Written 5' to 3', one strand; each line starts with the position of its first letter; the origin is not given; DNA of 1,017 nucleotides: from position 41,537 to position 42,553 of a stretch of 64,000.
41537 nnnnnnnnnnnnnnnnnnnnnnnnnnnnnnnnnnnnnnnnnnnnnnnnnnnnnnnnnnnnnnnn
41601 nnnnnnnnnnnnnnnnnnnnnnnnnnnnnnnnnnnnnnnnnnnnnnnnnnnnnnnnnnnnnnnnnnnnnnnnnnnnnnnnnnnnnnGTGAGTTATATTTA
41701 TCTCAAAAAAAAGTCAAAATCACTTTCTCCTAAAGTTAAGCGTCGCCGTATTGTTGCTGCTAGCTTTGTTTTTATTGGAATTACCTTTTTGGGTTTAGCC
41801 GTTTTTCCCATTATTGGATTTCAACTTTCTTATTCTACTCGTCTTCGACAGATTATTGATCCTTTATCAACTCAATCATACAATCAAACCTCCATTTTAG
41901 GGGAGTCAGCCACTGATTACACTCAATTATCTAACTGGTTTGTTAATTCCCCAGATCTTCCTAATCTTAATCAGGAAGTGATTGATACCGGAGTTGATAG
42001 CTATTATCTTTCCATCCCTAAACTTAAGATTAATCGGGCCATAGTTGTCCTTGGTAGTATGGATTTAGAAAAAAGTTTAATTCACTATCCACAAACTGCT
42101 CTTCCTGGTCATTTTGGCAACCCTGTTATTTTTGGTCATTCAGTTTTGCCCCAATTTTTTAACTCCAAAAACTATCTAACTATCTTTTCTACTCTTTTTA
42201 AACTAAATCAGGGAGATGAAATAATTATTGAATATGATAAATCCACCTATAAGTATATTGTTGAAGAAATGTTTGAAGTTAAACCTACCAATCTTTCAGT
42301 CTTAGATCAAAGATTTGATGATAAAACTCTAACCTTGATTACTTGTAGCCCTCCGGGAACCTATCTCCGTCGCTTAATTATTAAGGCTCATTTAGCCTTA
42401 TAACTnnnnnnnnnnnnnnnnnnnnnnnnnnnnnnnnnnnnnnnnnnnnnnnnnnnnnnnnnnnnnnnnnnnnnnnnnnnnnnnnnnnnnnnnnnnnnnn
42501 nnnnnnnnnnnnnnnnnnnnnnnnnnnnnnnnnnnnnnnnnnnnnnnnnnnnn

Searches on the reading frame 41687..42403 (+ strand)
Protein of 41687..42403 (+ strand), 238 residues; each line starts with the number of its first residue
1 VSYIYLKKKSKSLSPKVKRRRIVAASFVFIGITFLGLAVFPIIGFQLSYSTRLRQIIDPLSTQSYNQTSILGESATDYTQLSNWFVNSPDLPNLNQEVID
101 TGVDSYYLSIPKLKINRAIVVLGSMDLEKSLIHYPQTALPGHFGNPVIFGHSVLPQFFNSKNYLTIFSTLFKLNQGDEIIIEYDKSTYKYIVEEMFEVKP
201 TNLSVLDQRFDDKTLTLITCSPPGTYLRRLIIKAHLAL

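Call 3: search_protein_families(library=pfam, proteins=[window:41687-42403:+], max_evalue=1)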
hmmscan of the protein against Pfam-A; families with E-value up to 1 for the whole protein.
window:41687-42403:+ (238 aa): 3 families
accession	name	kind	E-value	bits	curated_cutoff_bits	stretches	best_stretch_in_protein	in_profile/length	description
PF04203.18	Sortase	-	5.1e-26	91.3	26.6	1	108-236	1-124/125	Sortase domain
PF13786.12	DUF4179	-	0.063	14.2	30.1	0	16-77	3-58/94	Domain of unknown function (DUF4179)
PF24842.1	UFD1_N2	-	0.15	12.6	37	1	164-205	28-62/76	Ubiquitin fusion degradation protein UFD1, N-terminal subdomain 2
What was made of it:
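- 41687..42403 (+): Sortase gene. Its start overlaps the stop of the 730-aa gene by 4 bp. Pfam Sortase 91.3 bits (call 3).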
